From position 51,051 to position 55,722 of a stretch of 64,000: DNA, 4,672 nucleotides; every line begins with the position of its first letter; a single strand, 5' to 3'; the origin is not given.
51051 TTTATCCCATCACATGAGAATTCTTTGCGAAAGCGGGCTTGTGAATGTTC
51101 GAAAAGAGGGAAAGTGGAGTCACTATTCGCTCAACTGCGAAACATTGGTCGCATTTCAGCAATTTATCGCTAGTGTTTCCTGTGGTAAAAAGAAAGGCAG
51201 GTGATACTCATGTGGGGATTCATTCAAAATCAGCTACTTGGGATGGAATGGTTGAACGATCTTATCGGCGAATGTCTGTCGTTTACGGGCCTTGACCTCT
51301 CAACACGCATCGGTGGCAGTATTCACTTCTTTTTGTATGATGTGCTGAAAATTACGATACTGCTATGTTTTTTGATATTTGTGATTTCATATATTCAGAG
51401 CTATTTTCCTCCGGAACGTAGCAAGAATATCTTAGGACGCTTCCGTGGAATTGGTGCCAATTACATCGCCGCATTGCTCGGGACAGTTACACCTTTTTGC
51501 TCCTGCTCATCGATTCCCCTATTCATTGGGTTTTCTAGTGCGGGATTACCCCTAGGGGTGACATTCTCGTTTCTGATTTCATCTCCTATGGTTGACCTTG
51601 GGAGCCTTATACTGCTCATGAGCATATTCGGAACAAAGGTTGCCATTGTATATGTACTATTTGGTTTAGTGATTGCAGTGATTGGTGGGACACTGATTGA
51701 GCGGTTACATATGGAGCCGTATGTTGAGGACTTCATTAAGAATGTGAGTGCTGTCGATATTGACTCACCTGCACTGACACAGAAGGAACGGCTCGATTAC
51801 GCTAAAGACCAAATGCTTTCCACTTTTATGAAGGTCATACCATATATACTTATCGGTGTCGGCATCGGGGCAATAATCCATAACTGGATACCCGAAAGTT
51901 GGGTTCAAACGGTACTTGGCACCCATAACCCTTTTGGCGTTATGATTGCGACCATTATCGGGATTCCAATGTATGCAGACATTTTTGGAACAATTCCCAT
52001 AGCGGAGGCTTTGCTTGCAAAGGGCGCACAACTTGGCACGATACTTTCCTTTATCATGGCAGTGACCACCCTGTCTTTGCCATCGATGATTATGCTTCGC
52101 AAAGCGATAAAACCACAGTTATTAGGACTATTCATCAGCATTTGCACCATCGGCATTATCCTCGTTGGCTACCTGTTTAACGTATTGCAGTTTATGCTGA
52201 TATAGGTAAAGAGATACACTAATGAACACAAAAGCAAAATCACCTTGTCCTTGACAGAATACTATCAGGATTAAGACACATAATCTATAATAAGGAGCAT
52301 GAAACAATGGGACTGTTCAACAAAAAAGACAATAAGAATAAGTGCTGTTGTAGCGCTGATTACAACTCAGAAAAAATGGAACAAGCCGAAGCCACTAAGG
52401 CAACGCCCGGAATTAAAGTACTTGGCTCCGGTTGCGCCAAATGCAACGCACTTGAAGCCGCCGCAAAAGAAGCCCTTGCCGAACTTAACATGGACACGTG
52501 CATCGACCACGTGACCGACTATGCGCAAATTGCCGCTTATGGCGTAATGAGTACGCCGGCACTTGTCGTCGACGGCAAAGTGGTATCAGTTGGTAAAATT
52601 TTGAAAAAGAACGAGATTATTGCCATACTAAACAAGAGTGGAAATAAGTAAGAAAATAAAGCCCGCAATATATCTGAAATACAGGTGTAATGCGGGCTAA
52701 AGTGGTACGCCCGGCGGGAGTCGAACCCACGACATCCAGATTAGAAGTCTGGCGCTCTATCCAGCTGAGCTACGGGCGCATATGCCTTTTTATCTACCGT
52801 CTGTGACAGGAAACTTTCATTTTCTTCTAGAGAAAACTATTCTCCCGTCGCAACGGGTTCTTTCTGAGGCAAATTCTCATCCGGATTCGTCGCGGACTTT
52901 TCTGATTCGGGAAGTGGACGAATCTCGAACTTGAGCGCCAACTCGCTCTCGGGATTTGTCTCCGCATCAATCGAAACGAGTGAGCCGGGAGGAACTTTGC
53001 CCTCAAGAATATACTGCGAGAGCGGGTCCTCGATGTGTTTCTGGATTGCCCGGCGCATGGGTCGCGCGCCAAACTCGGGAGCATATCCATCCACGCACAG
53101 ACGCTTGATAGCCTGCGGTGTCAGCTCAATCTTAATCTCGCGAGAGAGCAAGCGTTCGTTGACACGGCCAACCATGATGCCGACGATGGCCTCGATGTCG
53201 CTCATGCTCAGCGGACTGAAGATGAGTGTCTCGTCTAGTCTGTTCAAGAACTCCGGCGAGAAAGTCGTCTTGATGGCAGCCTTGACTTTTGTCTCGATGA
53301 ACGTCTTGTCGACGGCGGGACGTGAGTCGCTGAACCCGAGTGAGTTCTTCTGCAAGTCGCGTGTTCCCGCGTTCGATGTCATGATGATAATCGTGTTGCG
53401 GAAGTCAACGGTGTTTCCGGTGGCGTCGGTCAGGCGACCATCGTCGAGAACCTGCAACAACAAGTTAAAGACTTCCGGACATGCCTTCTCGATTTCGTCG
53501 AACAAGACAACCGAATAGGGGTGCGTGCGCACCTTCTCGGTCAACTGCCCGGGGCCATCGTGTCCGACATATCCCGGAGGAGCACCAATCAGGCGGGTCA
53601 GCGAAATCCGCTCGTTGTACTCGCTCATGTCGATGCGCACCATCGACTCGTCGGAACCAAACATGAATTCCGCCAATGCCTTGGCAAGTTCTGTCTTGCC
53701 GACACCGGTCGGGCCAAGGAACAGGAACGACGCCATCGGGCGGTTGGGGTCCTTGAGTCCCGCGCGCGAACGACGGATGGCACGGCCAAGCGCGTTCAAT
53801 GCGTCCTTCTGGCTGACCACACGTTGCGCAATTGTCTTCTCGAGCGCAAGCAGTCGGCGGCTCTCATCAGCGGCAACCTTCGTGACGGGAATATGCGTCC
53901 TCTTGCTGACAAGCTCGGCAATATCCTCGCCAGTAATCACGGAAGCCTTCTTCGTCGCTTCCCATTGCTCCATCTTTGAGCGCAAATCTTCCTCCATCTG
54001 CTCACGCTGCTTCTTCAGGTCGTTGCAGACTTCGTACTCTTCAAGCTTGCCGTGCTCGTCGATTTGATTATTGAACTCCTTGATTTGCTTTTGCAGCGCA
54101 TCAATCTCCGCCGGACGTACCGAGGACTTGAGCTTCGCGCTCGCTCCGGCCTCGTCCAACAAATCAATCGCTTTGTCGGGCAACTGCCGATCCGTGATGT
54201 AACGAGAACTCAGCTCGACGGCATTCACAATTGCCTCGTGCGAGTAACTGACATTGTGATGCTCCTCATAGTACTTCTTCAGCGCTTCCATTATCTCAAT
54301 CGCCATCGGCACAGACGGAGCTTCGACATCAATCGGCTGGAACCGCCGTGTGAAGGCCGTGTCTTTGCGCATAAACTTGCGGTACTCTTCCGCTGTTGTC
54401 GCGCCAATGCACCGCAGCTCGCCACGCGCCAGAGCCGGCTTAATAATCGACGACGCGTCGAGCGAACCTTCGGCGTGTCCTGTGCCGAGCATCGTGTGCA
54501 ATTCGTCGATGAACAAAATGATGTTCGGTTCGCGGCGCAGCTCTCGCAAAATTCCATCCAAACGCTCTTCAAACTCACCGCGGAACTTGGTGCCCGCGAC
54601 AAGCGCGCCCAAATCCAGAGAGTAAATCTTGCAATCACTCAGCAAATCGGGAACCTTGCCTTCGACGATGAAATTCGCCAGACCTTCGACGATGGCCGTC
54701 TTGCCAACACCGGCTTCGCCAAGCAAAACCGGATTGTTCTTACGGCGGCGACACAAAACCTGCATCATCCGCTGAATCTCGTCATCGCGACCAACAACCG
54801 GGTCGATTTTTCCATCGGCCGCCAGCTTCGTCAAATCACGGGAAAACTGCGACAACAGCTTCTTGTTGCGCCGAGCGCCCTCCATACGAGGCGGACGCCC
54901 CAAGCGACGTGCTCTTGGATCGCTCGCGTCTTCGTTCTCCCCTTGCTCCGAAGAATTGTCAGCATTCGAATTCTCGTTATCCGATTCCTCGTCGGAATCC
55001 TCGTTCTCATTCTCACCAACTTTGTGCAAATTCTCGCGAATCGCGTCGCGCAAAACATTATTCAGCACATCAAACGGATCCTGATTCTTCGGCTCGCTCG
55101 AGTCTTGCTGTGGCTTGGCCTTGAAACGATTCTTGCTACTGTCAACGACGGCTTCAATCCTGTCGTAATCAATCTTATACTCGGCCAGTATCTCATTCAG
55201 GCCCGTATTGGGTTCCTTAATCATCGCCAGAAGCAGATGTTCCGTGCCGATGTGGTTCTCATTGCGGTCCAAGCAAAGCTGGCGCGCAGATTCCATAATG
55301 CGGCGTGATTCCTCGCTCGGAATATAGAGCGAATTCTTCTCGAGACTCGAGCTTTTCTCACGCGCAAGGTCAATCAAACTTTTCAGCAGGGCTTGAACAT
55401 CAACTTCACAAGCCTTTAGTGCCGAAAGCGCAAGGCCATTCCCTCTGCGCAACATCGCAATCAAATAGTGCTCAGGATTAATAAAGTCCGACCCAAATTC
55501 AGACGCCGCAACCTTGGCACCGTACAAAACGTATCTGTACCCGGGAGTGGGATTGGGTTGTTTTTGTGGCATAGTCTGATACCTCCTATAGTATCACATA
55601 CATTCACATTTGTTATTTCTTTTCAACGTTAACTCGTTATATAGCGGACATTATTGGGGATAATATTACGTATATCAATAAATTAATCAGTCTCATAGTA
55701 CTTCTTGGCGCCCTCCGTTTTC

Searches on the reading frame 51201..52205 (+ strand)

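Call 23: search_protein_families(library=pfam, proteins=[window:51201-52205:+], max_evalue=0.001)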
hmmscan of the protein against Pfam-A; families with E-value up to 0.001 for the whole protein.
window:51201-52205:+ (334 aa): 1 family
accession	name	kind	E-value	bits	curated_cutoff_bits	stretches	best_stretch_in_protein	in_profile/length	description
PF03773.19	ArsP_1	-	2.2e-63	214.6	32.3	1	40-327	5-293/294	Predicted permease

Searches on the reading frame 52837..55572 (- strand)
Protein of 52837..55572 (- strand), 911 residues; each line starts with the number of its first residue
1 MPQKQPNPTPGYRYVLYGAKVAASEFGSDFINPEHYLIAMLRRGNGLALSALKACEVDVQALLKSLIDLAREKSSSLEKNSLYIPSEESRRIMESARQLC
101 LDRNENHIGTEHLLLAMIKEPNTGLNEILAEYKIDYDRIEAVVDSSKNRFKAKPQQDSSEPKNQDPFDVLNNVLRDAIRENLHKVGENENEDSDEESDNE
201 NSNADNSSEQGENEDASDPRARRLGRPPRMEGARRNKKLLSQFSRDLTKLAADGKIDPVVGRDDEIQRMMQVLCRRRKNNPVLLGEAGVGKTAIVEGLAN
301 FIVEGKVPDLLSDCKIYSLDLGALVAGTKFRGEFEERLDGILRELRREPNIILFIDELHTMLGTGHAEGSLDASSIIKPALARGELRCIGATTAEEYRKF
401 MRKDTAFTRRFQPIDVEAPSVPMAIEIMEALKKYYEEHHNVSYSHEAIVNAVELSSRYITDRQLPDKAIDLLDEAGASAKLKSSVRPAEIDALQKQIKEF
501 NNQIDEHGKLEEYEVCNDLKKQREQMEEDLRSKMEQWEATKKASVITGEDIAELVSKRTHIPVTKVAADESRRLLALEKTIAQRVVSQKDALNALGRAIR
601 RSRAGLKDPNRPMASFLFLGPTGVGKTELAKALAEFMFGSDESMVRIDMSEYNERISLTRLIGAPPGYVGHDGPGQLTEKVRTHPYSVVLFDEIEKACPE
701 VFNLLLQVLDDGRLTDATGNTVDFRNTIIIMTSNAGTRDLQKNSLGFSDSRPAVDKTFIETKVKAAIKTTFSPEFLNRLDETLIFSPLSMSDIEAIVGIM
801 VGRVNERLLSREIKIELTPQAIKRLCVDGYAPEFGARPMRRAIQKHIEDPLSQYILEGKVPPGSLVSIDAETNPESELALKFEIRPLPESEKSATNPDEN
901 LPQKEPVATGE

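Call 23: search_protein_families(library=pfam, proteins=[window:52837-55572:-], max_evalue=0.001)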
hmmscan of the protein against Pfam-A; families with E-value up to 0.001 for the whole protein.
window:52837-55572:- (911 aa): 19 families
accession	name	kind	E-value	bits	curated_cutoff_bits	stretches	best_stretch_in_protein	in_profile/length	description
PF07724.20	AAA_2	-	4.3e-67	225.7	27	1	611-781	1-165/166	AAA domain (Cdc48 subfamily)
PF17871.7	AAA_lid_9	-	1.3e-31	109.1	22.8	1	422-521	3-102/104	AAA lid domain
PF10431.15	ClpB_D2-small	-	1.3e-24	86.4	21.9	1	788-867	1-80/81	C-terminal, D2-small domain, of ClpB protein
PF00004.35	AAA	-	7.8e-22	78.6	21.2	2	282-382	2-93/131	ATPase family associated with various cellular activities (AAA)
PF02861.25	Clp_N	-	5.8e-20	71.6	20.7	2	22-68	4-50/53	Clp amino terminal domain, pathogenicity island component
PF07728.20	AAA_5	-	3.6e-15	56.6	22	1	616-742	2-130/139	AAA domain (dynein-related subfamily)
PF13191.12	AAA_16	-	1.6e-10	42.2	32.6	1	259-310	2-63/167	AAA ATPase domain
PF00158.32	Sigma54_activat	-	2.2e-09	37.7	20.2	1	613-735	22-143/168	Sigma-54 interaction domain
PF13401.12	AAA_22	-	5.3e-09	36.9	27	0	617-711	9-110/130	AAA domain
PF05621.17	TniB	-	1.2e-06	28.5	22.4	0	266-417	23-185/189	Bacterial TniB protein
PF13173.12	AAA_14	-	9.5e-05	22.9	27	0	617-713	6-89/129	AAA domain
PF12775.13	AAA_7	-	0.0001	22.3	25.8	0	615-661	35-81/181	P-loop containing dynein motor region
PF16326.10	ABC_tran_CTD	-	0.00011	22.8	32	1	487-538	14-65/69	ABC transporter C-terminal domain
PF01695.23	IstB_IS21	-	0.00013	22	24.1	0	616-634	95-113/238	IstB-like ATP binding protein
PF20720.3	nSTAND3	-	0.00019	21.6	27.2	0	617-648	21-52/155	Novel STAND NTPase 3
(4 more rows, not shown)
